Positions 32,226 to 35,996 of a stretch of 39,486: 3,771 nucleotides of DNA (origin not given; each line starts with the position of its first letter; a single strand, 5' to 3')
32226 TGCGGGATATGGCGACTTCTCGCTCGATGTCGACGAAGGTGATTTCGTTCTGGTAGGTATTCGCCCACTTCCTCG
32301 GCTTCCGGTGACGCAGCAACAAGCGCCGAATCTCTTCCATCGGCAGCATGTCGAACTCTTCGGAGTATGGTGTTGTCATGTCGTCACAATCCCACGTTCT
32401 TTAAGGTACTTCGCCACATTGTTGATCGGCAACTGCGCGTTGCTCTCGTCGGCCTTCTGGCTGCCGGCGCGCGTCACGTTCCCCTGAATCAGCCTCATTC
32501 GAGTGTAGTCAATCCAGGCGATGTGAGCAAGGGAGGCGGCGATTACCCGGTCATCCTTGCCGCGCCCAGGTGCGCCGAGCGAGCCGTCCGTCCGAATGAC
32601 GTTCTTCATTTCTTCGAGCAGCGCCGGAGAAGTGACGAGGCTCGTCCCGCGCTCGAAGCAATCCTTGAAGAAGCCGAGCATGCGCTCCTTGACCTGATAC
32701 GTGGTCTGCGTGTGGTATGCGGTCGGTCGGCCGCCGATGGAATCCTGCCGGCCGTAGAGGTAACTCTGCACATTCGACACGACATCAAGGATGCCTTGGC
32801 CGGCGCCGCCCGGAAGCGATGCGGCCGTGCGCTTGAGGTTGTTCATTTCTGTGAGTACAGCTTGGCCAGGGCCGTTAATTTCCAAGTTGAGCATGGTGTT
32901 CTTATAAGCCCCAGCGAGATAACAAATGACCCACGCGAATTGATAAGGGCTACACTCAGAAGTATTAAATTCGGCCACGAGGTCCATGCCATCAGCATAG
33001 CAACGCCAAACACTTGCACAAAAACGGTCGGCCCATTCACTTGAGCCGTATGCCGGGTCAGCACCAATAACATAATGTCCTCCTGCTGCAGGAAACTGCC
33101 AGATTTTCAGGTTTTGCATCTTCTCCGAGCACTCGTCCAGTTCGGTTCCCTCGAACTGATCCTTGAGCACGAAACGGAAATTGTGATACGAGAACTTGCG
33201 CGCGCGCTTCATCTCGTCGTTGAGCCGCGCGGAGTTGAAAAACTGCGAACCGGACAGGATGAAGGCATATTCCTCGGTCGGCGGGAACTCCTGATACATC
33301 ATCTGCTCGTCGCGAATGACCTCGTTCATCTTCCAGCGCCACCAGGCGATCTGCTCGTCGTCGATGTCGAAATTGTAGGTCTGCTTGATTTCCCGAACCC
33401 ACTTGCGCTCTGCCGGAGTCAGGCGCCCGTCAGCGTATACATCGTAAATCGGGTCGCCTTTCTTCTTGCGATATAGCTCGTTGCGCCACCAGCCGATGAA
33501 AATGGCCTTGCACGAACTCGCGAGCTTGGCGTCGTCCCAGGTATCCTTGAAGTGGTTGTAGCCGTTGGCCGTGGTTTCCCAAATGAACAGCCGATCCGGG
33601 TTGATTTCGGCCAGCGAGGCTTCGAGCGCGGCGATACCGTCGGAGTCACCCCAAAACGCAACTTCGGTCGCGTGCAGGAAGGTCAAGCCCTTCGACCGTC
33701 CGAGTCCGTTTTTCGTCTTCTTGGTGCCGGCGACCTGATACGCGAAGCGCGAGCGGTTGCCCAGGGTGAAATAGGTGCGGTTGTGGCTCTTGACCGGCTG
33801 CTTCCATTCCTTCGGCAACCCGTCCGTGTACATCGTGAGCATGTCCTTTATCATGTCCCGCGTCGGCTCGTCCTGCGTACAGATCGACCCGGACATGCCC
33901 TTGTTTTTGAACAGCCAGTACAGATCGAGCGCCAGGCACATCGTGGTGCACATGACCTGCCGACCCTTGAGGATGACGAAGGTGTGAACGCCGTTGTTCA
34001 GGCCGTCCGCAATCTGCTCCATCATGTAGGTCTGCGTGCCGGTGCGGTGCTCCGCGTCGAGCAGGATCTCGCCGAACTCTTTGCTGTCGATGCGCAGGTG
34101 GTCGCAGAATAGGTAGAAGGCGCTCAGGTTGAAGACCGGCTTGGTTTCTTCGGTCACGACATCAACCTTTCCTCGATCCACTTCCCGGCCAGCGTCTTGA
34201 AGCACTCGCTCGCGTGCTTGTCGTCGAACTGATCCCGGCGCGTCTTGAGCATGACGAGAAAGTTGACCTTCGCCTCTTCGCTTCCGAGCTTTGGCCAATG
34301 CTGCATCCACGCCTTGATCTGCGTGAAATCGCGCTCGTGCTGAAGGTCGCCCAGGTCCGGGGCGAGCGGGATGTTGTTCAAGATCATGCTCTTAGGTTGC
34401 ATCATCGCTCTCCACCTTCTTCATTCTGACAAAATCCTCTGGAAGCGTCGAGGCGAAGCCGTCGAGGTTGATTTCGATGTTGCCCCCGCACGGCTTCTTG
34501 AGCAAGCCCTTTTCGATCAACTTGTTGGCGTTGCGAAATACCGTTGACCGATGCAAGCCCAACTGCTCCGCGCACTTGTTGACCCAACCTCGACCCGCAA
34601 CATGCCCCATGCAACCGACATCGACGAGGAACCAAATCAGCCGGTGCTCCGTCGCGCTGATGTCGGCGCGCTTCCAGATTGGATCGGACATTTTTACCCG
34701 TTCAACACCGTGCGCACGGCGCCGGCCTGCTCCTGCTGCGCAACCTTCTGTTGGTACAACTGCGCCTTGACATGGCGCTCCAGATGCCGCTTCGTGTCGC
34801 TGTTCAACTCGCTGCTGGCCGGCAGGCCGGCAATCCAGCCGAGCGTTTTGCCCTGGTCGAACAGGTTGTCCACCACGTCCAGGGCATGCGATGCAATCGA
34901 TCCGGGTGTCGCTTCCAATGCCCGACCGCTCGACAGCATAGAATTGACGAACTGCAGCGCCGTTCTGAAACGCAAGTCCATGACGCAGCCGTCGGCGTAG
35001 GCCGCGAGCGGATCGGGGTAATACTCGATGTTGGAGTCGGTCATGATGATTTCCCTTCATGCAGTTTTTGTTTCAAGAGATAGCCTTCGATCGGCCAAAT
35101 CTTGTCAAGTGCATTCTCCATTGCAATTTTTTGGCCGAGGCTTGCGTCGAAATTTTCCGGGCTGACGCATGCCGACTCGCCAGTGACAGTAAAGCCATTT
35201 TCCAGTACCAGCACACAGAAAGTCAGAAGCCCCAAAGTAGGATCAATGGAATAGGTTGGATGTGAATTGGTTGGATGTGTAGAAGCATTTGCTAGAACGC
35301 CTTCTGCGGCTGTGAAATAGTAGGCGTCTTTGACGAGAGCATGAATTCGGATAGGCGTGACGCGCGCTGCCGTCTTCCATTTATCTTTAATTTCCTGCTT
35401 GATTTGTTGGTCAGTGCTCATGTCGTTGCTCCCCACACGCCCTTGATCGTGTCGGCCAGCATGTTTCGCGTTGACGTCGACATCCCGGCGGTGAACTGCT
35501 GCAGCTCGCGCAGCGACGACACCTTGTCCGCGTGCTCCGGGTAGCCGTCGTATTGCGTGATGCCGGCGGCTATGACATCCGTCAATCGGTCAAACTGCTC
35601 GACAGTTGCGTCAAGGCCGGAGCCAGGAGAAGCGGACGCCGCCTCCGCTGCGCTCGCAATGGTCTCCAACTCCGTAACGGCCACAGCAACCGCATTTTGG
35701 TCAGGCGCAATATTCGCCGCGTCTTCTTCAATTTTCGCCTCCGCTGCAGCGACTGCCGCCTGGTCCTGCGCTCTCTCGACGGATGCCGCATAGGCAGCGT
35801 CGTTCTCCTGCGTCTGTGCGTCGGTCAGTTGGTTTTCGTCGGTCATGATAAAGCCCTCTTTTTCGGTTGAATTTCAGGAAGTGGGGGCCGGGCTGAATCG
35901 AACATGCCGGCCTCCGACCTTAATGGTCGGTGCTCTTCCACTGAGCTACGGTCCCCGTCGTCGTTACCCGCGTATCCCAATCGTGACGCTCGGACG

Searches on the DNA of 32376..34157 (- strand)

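Call 67: search_rna_families(sources=[L101, L022], threshold=gathering)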
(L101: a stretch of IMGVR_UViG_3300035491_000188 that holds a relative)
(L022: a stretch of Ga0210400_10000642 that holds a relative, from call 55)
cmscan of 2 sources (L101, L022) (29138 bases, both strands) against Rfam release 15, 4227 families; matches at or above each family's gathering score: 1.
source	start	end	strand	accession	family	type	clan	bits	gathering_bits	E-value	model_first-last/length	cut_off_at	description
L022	2687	2769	+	RF00005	tRNA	Gene; tRNA;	CL00001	35.6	29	0.00042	1-71/71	no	tRNA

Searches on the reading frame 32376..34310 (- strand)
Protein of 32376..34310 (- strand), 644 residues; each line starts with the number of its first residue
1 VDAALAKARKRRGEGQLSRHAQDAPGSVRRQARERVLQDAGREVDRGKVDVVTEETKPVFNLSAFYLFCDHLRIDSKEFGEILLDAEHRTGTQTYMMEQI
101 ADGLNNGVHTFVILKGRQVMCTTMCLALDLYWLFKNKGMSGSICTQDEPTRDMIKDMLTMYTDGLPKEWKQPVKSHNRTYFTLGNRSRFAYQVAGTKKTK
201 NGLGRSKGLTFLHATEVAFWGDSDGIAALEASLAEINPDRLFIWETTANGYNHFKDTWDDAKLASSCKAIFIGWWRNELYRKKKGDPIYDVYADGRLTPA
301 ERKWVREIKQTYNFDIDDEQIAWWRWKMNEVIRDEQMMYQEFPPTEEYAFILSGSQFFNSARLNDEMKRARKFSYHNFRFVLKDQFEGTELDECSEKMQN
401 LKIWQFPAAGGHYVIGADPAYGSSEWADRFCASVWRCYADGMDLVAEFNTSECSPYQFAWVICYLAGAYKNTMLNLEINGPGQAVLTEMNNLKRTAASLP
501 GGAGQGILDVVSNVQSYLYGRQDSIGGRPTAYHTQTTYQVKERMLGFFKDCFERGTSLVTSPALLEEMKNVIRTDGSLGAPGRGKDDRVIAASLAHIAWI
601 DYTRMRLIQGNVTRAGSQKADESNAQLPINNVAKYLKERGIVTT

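Call 33: search_protein_families(library=phrogs, proteins=[window:32376-34310:-], max_evalue=0.001)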
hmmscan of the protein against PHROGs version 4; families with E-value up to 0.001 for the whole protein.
window:32376-34310:- (644 aa): 1 family
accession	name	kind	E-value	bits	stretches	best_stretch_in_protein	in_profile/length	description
phrog_38407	-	unknown function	2.4e-10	40.9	1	268-495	39-260/370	-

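Call 54: find_related_loci(query=window:32376-34157:-, collection=genome_contigs, flank=10000)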
Query window:32376-34157:- (593 aa) in genome_contigs; peptide patterns used: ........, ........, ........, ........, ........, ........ (x = any residue, [..] = any of these).
34 stretches matched a pattern; 2 encode a relative of the query (tblastn E <= 1e-3); 2 distinct loci.
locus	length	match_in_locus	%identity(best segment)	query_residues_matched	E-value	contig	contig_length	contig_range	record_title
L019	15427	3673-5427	60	9-591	0e+0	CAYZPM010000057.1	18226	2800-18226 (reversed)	MAG TPA_asm: uncultured Gallionellaceae bacterium isolate binchicken_co162_43 genome assembly, contig: NODE_6913_length_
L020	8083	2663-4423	59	7-590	0e+0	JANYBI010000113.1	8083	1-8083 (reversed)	MAG: Lentisphaerae bacterium isolate GL140_5_metabat_62_sub GL140_5_k141_2111464, whole genome shotgun sequence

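Call 55: find_related_loci(query=window:32376-34157:-, collection=metagenome_contigs, flank=10000)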
Query window:32376-34157:- (593 aa) in metagenome_contigs; peptide patterns used: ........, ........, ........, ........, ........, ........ (x = any residue, [..] = any of these).
152 stretches matched a pattern; 102 encode a relative of the query (tblastn E <= 1e-3); the best 80 are kept; 80 distinct loci.
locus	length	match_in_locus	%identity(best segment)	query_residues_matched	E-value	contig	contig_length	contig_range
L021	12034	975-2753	77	1-593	0e+0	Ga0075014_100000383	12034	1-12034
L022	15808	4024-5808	75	1-593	0e+0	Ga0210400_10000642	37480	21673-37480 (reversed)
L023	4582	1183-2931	76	8-591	0e+0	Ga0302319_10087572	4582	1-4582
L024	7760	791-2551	61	8-590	0e+0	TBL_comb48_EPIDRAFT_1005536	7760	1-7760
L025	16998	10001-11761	61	8-590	0e+0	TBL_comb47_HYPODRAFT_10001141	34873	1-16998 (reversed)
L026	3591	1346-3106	61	8-590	0e+0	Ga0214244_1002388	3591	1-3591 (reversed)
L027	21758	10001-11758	61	9-590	0e+0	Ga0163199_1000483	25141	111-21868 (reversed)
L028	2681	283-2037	61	8-590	0e+0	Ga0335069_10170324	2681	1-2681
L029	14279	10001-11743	54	9-590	0e+0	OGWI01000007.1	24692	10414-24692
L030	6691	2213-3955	54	9-590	0e+0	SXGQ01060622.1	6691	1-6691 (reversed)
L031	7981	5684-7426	54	9-590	0e+0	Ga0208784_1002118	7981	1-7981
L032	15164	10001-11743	54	9-590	0e+0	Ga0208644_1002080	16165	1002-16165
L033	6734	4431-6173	53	9-590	0e+0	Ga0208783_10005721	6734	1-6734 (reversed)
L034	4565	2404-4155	53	9-592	0e+0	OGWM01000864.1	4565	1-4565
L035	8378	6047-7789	53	9-589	0e+0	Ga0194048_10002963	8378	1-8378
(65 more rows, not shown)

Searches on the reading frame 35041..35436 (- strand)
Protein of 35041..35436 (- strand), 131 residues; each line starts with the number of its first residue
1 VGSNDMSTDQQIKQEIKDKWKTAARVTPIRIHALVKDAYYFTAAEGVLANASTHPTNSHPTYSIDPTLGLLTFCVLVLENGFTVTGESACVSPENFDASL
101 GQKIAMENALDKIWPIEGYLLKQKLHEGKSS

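Call 33: search_protein_families(library=phrogs, proteins=[window:35041-35436:-], max_evalue=0.001)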
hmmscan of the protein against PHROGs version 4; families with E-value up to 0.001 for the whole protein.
window:35041-35436:- (131 aa): 7 families
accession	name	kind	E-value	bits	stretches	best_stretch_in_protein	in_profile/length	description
phrog_322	-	unknown function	1.6e-50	173.8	1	4-129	3-107/239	-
phrog_16684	-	unknown function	1.7e-29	102.7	1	67-127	17-77/78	-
phrog_3934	-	unknown function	1.7e-28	100.9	1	69-129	44-104/336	-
phrog_9467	-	unknown function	3.5e-13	50.6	1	72-124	98-150/155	-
phrog_37939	-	unknown function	1e-12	49.1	1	72-122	47-102/308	-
phrog_4435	-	unknown function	1.6e-09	38.9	1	73-119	35-83/252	-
phrog_34966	-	unknown function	0.00011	23.1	1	15-115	95-191/199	-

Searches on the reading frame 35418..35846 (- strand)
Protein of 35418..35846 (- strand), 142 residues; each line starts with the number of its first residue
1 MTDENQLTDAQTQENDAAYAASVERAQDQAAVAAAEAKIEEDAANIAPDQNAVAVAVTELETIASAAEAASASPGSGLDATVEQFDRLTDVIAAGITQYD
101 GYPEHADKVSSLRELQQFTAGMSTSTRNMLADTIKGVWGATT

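Call 10: find_related_loci(query=window:35418-35846:-, collection=viral_contigs, flank=6000)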
Query window:35418-35846:- (142 aa) in viral_contigs; peptide patterns used: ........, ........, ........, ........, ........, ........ (x = any residue, [..] = any of these).
36 stretches matched a pattern, but none encodes a relative of the query by tblastn (E <= 1e-3).

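Call 12: find_encoding_contigs(protein=window:35418-35846:-, flank=10000, max_places=10)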
Protein window:35418-35846:- (142 aa): 4 contigs read that carry it; 4 places shown.
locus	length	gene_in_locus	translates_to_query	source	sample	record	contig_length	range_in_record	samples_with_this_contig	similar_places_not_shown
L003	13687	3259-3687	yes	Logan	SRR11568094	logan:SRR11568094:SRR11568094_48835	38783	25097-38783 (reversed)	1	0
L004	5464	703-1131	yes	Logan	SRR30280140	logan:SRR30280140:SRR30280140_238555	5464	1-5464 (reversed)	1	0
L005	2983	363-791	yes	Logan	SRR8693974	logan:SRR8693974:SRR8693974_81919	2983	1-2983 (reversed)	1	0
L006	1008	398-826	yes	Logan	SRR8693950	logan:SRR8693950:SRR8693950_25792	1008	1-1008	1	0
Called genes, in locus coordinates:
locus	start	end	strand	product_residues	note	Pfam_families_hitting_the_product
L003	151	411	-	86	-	-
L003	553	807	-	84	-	-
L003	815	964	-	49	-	-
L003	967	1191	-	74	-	PF23907:DUF7249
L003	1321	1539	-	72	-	-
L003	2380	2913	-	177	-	-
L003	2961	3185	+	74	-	-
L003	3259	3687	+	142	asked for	-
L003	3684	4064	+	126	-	PF13876:Phage_gp49_66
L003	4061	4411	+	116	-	-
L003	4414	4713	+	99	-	-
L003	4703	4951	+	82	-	-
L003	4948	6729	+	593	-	-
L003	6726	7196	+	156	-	-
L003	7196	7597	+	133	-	-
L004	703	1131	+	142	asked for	-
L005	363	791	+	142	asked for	-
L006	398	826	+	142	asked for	-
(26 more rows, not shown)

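Call 17: search_protein_families(library=pfam, proteins=[window:35418-35846:-], max_evalue=1)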
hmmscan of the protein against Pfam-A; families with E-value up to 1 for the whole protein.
window:35418-35846:- (142 aa): 1 family
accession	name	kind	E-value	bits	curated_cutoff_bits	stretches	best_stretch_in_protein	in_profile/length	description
PF00915.27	Calici_coat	-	0.16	11.3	20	1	23-94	3-73/292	Calicivirus coat protein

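Call 33: search_protein_families(library=phrogs, proteins=[window:35418-35846:-], max_evalue=0.001)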
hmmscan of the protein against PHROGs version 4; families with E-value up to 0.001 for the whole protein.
window:35418-35846:- (142 aa): 0 families

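Call 34: find_homologous_proteins(query=window:35418-35846:-, max_evalue=0.001)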
Query window:35418-35846:- (142 aa): 3 proteins with E <= 0.001 among 1369 candidates.
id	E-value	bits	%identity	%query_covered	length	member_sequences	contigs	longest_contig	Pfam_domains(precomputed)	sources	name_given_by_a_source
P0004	6.0e-78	277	99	100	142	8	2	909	-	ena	-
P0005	5.4e-59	216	94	73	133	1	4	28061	-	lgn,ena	-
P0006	4.1e-30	123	59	80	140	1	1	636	-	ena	-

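Call 35: find_encoding_contigs(protein=P0005, flank=10000, max_places=6)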
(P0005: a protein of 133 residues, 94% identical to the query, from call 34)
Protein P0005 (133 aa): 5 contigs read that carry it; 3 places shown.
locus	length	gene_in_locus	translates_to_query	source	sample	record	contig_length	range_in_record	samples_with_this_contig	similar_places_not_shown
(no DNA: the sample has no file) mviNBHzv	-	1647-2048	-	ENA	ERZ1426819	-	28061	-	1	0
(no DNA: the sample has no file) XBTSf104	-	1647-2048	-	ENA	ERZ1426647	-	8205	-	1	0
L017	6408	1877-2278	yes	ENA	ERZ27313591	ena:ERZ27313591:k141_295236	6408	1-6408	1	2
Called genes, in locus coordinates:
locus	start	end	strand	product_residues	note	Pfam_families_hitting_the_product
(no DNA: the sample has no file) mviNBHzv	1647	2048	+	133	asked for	-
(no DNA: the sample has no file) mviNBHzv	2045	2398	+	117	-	-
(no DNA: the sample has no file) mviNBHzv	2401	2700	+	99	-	-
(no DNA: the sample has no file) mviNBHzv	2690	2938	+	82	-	-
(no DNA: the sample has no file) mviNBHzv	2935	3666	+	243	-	PF00145:DNA_methylase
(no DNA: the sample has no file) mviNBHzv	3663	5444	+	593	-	-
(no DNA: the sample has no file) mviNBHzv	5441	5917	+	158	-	-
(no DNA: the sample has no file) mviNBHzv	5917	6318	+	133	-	-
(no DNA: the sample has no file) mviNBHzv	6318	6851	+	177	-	-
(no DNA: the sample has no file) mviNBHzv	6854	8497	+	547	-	PF23899:SU10_portal (weak)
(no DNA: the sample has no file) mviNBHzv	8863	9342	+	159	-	-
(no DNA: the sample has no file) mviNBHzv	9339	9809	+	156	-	-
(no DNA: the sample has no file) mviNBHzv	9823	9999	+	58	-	-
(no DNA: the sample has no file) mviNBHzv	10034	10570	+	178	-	-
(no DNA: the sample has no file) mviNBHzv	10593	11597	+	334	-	-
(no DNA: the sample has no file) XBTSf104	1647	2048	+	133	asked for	-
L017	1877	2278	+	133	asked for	-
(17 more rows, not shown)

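Call 36: find_encoding_contigs(protein=P0006, flank=10000, max_places=4)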
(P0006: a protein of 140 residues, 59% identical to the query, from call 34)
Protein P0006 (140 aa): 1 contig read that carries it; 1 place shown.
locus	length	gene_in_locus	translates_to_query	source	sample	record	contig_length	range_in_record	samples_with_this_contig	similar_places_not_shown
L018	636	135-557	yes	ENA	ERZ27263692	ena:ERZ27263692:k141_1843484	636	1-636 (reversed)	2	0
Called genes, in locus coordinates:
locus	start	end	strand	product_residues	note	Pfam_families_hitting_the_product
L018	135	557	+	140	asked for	-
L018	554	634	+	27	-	?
